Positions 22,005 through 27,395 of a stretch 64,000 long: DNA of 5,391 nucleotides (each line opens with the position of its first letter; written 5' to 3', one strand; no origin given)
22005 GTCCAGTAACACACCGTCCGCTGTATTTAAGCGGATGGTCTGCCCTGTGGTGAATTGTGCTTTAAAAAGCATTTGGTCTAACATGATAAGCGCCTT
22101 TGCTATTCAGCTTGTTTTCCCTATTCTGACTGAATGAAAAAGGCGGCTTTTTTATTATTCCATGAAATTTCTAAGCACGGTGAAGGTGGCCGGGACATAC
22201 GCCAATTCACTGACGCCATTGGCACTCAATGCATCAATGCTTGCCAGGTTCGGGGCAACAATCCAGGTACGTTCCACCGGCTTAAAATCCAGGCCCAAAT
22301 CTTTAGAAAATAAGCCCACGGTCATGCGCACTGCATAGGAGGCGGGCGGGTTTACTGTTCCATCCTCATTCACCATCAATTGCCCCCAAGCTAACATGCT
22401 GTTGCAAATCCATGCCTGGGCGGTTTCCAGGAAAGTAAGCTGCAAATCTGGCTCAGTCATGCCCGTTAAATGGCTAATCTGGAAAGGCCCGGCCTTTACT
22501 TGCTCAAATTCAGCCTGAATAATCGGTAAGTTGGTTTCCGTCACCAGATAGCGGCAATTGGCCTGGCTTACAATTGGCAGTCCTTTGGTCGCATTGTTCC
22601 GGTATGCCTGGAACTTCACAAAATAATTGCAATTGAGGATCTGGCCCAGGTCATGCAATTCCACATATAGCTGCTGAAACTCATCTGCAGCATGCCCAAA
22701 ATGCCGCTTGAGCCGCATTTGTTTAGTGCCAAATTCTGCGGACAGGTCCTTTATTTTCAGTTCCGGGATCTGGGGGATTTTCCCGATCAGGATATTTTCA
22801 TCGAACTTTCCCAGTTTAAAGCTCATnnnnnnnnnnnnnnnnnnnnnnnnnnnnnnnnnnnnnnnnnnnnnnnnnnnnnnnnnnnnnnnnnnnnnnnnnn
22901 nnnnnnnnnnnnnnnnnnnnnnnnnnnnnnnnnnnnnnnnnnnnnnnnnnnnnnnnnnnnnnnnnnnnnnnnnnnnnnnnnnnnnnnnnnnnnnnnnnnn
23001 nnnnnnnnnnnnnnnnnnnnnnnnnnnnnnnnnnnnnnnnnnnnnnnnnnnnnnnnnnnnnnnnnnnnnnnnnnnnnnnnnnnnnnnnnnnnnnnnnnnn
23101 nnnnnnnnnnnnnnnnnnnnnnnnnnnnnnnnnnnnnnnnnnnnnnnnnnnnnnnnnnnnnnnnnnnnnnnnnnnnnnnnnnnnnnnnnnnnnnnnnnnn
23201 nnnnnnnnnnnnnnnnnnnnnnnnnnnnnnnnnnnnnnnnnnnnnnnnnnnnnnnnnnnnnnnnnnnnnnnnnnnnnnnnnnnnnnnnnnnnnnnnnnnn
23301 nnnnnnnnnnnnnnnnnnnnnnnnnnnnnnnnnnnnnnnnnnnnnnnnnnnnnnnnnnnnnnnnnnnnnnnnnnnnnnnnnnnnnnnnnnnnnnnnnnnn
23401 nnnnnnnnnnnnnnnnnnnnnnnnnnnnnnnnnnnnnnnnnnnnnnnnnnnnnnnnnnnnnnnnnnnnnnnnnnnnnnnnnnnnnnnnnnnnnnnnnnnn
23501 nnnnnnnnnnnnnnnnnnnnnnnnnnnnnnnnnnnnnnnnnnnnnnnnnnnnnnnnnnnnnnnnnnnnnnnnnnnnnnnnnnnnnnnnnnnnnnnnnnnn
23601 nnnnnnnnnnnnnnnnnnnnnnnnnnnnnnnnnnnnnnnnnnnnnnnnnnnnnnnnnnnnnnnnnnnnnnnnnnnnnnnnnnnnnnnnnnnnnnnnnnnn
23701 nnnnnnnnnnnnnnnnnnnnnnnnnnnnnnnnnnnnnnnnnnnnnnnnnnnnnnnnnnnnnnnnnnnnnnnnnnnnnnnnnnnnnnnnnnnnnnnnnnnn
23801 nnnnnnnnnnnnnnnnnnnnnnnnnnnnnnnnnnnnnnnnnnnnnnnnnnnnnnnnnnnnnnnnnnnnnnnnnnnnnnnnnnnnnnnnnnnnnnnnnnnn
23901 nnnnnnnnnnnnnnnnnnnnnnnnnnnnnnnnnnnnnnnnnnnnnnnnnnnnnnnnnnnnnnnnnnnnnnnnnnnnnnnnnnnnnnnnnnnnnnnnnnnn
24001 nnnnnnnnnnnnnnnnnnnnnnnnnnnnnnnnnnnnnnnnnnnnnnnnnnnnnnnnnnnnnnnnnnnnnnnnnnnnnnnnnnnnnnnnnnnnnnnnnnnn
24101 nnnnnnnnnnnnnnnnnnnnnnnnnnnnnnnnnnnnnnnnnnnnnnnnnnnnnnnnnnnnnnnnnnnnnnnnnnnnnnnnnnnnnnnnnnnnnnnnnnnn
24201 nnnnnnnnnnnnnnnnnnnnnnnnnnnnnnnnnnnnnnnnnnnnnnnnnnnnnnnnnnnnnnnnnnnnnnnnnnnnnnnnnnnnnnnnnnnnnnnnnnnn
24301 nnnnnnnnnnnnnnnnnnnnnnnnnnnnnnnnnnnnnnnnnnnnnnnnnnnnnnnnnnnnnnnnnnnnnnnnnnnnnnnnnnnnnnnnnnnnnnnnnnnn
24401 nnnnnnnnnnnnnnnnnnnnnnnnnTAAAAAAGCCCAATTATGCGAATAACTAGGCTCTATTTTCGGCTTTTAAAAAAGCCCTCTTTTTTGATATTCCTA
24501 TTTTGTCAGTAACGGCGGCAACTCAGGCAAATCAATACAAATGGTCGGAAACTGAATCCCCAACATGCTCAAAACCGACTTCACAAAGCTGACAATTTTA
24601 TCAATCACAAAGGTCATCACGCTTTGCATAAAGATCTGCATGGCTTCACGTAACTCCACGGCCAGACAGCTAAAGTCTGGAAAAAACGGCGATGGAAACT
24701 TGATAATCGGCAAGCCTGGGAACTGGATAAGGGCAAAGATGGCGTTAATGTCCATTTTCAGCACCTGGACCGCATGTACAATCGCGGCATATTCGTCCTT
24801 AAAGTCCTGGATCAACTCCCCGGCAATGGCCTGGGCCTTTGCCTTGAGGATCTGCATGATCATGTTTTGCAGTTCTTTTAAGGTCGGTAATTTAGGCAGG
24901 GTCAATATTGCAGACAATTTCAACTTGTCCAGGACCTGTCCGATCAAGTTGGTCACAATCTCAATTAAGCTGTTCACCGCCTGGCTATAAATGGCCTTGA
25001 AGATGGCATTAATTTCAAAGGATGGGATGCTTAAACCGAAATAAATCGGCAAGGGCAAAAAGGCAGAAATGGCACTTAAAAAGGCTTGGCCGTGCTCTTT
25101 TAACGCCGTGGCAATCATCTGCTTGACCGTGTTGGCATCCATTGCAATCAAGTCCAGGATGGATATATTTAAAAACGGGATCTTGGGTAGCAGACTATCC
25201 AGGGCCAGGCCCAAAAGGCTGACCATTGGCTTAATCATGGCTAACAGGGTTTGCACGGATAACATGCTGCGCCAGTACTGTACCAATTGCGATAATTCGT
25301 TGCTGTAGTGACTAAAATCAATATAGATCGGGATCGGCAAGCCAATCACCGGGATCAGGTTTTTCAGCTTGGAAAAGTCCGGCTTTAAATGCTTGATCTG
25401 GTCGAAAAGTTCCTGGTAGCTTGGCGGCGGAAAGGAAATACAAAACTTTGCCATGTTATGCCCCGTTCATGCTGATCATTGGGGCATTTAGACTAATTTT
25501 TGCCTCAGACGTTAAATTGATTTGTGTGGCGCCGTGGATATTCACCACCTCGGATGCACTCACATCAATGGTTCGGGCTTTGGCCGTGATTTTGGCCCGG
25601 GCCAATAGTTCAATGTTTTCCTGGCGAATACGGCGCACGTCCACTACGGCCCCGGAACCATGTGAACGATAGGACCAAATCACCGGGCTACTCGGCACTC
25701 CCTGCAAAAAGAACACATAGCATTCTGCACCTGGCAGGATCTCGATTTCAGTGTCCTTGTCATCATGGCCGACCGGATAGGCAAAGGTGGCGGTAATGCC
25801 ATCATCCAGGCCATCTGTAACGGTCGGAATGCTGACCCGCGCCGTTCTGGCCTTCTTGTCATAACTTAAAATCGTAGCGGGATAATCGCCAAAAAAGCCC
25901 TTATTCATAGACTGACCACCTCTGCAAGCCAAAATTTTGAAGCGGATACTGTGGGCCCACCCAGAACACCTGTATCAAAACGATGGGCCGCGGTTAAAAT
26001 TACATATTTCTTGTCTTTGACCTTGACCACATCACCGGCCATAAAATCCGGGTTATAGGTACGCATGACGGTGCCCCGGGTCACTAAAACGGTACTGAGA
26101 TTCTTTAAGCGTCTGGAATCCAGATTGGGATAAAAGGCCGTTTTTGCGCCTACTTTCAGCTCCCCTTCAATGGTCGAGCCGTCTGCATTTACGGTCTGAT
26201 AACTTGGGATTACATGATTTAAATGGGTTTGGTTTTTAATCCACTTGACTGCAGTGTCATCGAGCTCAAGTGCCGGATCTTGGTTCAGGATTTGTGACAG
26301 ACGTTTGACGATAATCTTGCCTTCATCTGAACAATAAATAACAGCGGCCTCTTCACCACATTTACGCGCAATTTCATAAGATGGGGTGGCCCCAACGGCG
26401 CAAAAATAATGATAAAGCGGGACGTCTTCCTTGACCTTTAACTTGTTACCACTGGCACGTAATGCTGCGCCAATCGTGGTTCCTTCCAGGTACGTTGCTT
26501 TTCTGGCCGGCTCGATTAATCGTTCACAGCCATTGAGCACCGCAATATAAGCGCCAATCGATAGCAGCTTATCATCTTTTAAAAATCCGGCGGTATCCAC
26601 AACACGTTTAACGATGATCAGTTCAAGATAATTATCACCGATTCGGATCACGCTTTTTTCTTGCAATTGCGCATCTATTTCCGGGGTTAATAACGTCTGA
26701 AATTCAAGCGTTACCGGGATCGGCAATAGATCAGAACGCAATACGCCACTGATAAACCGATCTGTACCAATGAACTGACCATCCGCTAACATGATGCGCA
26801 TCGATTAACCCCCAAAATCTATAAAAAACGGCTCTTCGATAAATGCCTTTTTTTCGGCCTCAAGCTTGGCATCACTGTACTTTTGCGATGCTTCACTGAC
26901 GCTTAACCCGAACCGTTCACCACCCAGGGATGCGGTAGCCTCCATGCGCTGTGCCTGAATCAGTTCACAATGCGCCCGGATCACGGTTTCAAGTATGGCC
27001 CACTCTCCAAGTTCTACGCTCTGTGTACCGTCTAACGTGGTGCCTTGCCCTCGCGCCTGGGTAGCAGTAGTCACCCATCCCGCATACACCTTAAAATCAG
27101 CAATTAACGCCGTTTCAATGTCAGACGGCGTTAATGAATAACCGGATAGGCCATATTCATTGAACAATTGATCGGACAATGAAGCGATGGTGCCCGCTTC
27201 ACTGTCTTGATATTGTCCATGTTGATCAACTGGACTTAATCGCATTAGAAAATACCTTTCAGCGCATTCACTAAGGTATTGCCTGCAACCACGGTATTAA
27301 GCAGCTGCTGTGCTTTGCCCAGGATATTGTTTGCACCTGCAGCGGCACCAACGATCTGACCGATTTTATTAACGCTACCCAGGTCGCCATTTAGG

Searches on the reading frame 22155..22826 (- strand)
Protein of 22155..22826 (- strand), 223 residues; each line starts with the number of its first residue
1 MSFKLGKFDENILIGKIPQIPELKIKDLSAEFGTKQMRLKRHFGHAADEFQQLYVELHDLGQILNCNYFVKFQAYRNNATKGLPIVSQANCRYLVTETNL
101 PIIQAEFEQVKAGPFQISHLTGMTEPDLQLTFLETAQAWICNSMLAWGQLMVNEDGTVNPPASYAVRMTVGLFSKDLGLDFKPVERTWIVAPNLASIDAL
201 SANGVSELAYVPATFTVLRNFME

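Call 76: search_protein_families(library=phrogs, proteins=[window:22155-22826:-], max_evalue=0.001)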
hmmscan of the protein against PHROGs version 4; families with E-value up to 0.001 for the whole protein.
window:22155-22826:- (223 aa): 3 families
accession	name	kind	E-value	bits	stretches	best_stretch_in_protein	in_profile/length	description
phrog_7274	-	unknown function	3.9e-64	217.4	1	34-223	38-225/227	-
phrog_24337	-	unknown function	9.5e-05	23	1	44-170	111-236/292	-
phrog_1842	-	tail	0.00023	22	1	103-216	72-182/204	tail tube protein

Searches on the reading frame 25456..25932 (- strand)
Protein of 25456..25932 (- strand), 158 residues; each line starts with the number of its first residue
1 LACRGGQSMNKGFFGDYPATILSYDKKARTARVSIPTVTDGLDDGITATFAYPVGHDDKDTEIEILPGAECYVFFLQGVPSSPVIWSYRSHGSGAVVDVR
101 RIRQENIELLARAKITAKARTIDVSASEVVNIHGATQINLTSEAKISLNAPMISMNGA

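Call 76: search_protein_families(library=phrogs, proteins=[window:25456-25932:-], max_evalue=0.001)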
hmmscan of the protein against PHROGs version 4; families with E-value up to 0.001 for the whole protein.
window:25456-25932:- (158 aa): 2 families
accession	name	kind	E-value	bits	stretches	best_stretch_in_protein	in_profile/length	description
phrog_5911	-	tail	1.5e-19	69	1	19-137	7-108/3089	tail protein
phrog_11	-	tail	3.2e-11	42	1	17-128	21-129/1960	baseplate spike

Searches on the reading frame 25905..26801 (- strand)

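Call 76: search_protein_families(library=phrogs, proteins=[window:25905-26801:-], max_evalue=0.001)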
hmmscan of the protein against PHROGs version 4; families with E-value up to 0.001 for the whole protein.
window:25905-26801:- (298 aa): 1 family
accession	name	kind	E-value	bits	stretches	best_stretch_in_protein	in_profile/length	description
phrog_1390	-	tail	1.5e-56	193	1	5-295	13-326/328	tail protein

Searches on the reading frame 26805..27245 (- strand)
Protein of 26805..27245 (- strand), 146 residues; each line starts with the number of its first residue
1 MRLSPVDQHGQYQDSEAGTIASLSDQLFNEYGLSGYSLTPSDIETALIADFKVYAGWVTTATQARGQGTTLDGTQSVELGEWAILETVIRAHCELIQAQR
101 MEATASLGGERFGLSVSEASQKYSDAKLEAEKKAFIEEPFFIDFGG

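Call 76: search_protein_families(library=phrogs, proteins=[window:26805-27245:-], max_evalue=0.001)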
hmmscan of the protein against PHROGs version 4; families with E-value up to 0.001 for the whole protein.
window:26805-27245:- (146 aa): 1 family
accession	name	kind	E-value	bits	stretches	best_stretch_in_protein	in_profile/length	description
phrog_5551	-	unknown function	1.3e-46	159.1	1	6-144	6-142/147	-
